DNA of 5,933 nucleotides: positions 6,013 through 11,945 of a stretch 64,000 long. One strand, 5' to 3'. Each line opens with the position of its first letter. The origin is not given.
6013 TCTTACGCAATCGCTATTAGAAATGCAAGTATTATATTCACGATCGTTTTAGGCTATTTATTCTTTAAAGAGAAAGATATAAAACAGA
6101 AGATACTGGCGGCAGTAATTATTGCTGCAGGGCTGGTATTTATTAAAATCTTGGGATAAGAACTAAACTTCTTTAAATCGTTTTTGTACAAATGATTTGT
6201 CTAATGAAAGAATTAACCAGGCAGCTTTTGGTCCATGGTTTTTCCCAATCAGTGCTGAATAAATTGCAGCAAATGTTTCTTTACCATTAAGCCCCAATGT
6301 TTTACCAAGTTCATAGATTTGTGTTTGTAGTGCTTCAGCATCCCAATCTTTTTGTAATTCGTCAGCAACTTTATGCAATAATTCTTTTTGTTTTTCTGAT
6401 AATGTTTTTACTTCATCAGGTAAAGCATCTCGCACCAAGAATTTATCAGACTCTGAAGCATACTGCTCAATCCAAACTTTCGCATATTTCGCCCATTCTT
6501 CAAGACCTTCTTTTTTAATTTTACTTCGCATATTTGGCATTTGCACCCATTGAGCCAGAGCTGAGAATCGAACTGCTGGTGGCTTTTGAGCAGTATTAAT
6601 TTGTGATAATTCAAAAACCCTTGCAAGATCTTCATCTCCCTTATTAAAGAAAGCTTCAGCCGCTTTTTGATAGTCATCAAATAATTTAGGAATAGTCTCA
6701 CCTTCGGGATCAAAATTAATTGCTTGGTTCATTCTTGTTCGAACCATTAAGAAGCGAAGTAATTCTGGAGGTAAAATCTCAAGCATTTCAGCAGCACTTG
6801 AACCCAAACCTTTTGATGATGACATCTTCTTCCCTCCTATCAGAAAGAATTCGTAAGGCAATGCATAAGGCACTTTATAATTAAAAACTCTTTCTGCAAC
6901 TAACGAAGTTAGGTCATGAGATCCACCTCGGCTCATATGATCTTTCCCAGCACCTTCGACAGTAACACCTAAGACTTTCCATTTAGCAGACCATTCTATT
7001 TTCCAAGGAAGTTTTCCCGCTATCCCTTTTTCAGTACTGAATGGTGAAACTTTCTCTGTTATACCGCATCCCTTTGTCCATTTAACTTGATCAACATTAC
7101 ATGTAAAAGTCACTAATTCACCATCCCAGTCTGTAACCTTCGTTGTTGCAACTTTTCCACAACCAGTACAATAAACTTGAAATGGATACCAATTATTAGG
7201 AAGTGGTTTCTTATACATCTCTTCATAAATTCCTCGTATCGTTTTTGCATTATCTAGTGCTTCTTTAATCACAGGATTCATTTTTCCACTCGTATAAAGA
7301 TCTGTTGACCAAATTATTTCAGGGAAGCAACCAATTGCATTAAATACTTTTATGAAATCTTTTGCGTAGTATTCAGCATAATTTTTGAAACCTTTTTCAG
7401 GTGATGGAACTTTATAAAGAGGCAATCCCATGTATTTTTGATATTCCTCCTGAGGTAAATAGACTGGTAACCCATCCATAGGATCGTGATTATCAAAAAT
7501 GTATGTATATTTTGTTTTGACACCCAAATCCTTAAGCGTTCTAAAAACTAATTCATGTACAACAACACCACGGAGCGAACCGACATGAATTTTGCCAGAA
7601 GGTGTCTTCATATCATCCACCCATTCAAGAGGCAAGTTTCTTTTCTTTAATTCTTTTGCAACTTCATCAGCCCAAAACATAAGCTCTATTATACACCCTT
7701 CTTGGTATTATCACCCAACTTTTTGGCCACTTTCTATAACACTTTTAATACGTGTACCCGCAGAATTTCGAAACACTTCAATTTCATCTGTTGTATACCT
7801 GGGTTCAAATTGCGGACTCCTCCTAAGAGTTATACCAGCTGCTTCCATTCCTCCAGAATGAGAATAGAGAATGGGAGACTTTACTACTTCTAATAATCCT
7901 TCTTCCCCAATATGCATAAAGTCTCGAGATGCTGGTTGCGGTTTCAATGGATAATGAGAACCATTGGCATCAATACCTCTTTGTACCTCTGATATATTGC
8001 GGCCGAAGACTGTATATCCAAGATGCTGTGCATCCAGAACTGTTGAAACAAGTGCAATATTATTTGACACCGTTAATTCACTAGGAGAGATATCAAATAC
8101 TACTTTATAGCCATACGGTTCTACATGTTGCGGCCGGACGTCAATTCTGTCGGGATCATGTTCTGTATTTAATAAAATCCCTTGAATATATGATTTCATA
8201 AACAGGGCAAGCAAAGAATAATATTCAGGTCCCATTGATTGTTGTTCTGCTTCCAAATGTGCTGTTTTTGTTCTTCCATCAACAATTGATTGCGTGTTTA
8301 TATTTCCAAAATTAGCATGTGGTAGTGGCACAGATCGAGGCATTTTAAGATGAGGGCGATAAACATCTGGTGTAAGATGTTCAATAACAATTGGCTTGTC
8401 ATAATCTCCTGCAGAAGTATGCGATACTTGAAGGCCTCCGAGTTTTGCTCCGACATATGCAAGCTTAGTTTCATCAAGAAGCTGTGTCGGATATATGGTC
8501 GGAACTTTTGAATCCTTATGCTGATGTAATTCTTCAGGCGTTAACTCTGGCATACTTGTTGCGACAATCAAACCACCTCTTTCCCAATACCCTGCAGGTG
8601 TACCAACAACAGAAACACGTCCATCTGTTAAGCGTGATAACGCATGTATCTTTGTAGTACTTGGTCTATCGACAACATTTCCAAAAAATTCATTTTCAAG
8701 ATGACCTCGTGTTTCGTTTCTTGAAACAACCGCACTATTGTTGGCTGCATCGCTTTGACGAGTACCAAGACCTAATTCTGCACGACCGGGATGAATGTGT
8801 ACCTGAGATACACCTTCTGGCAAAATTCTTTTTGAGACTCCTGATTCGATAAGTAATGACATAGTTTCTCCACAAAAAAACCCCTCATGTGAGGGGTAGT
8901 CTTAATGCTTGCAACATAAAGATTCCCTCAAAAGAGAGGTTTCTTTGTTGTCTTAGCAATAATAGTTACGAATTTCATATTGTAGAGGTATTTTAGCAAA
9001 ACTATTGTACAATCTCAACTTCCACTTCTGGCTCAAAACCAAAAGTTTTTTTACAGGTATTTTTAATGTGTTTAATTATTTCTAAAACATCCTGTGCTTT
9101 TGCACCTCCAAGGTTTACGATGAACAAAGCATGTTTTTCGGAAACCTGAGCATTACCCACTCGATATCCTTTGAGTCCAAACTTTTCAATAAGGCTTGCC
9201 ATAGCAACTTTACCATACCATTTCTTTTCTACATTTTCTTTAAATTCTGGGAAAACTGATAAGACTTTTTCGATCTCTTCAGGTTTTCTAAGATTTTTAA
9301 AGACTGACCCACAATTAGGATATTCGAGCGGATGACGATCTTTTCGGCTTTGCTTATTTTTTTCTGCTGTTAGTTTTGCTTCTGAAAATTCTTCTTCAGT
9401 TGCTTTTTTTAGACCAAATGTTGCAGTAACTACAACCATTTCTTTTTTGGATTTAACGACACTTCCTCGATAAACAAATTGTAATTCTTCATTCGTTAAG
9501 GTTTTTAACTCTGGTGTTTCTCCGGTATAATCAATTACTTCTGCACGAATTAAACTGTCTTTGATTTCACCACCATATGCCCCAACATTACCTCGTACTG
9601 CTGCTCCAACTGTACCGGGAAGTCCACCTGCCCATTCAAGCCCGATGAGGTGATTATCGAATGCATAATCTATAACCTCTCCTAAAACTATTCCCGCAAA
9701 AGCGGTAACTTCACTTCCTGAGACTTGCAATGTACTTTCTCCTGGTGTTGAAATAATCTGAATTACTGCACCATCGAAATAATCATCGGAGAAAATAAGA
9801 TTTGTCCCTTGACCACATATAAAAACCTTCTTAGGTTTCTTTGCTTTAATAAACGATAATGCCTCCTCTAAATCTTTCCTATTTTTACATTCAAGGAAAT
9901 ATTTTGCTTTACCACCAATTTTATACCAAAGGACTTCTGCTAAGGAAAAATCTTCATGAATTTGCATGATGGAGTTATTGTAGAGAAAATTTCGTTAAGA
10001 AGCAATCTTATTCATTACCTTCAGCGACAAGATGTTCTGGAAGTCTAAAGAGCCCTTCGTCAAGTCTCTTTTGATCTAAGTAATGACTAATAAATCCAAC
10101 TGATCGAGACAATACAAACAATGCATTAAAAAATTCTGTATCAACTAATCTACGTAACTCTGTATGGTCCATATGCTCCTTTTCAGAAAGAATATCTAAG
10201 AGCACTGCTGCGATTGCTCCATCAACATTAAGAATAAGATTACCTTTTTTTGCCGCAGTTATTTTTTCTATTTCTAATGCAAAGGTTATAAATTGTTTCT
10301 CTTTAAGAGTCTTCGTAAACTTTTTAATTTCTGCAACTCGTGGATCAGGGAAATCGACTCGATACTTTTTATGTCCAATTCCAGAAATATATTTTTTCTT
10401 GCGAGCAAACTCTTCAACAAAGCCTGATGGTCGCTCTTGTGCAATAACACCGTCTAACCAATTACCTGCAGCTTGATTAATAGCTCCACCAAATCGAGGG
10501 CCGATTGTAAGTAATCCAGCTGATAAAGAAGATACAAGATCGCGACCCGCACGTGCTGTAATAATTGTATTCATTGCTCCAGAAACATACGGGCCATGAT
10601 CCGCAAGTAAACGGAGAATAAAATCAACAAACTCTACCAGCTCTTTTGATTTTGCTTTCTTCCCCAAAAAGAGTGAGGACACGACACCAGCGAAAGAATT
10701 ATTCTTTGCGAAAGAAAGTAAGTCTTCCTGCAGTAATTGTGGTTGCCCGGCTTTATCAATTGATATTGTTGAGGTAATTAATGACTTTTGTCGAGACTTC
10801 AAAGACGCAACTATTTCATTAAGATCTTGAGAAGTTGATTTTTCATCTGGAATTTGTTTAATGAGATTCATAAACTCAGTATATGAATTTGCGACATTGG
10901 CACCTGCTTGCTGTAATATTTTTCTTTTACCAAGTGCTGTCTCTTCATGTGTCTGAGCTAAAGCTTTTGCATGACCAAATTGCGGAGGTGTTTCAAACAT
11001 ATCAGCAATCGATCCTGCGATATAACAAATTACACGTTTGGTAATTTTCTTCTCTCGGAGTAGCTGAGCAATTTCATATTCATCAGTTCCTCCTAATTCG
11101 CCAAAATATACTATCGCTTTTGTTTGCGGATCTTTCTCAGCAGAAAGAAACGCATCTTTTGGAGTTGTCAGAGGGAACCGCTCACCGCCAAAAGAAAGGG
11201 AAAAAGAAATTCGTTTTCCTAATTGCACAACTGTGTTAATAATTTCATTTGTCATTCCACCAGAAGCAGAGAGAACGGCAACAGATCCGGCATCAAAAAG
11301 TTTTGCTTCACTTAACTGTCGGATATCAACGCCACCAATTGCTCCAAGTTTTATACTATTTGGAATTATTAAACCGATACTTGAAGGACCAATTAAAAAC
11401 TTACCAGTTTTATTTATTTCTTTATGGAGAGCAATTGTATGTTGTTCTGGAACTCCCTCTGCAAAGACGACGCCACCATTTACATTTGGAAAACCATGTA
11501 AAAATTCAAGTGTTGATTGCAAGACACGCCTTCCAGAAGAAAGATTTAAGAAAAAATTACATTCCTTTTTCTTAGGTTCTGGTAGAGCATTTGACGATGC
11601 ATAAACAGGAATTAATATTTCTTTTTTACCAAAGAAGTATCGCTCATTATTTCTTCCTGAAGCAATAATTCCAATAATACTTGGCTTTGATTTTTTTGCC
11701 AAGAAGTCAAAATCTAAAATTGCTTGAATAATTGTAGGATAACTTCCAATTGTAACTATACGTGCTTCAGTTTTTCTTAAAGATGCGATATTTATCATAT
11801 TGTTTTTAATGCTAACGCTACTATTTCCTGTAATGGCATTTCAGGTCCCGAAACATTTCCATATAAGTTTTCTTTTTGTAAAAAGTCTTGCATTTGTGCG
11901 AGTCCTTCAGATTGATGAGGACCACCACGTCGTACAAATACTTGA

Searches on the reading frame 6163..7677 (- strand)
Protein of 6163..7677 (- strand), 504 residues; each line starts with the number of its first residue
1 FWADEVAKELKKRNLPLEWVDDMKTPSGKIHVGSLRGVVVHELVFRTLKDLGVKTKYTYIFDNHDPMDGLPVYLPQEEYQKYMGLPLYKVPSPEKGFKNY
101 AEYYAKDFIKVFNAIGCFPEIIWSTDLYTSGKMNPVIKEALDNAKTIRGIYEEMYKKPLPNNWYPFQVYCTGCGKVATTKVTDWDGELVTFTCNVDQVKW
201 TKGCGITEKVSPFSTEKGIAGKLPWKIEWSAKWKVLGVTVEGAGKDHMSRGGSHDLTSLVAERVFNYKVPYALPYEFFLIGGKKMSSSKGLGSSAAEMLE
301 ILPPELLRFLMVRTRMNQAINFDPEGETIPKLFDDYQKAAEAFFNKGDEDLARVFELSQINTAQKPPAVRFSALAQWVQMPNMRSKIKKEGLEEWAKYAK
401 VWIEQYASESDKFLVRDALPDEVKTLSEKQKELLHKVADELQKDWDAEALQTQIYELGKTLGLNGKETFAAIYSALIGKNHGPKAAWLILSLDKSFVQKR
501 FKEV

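Call 96: search_protein_families(library=pfam, proteins=[window:6163-7677:-], max_evalue=0.00001)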
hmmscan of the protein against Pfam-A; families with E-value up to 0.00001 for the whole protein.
window:6163-7677:- (504 aa): 2 families
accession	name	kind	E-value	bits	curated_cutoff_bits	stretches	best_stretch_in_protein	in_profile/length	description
PF01921.24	tRNA-synt_1f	-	3.1e-92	309.7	27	1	2-360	3-359/360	tRNA synthetases class I (K)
PF19269.4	Anticodon_2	-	7.1e-09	36.6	23.6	1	421-503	55-139/141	Anticodon binding domain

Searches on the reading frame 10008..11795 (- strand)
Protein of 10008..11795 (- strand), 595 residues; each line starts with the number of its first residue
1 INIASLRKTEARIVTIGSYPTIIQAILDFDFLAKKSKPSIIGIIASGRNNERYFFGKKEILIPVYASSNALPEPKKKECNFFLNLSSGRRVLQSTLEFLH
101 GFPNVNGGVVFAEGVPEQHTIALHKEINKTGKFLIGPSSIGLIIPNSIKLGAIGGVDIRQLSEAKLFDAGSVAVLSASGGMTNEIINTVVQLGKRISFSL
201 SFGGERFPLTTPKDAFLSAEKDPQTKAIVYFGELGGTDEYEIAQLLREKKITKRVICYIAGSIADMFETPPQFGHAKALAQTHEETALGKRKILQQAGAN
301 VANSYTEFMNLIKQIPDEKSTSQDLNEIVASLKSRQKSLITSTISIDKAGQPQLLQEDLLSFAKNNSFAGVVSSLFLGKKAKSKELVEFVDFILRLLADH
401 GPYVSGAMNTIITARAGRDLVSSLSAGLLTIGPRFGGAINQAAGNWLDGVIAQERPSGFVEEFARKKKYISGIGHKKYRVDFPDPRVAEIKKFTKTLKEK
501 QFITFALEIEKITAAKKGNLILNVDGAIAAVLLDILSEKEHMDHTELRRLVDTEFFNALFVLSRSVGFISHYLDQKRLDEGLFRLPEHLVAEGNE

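Call 96: search_protein_families(library=pfam, proteins=[window:10008-11795:-], max_evalue=0.00001)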
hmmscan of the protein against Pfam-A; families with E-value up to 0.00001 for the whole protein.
window:10008-11795:- (595 aa): 3 families
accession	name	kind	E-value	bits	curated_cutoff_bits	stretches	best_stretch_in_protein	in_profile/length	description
PF00285.26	Citrate_synt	-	3.3e-23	82.7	27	1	332-584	120-355/357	Citrate synthase, C-terminal domain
PF00549.24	Ligase_CoA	-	6.6e-11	42.9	24.5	1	175-297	1-125/128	CoA-ligase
PF13607.11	Succ_CoA_lig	-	7.8e-06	26.1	27.4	0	169-313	1-136/138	Succinyl-CoA ligase like flavodoxin domain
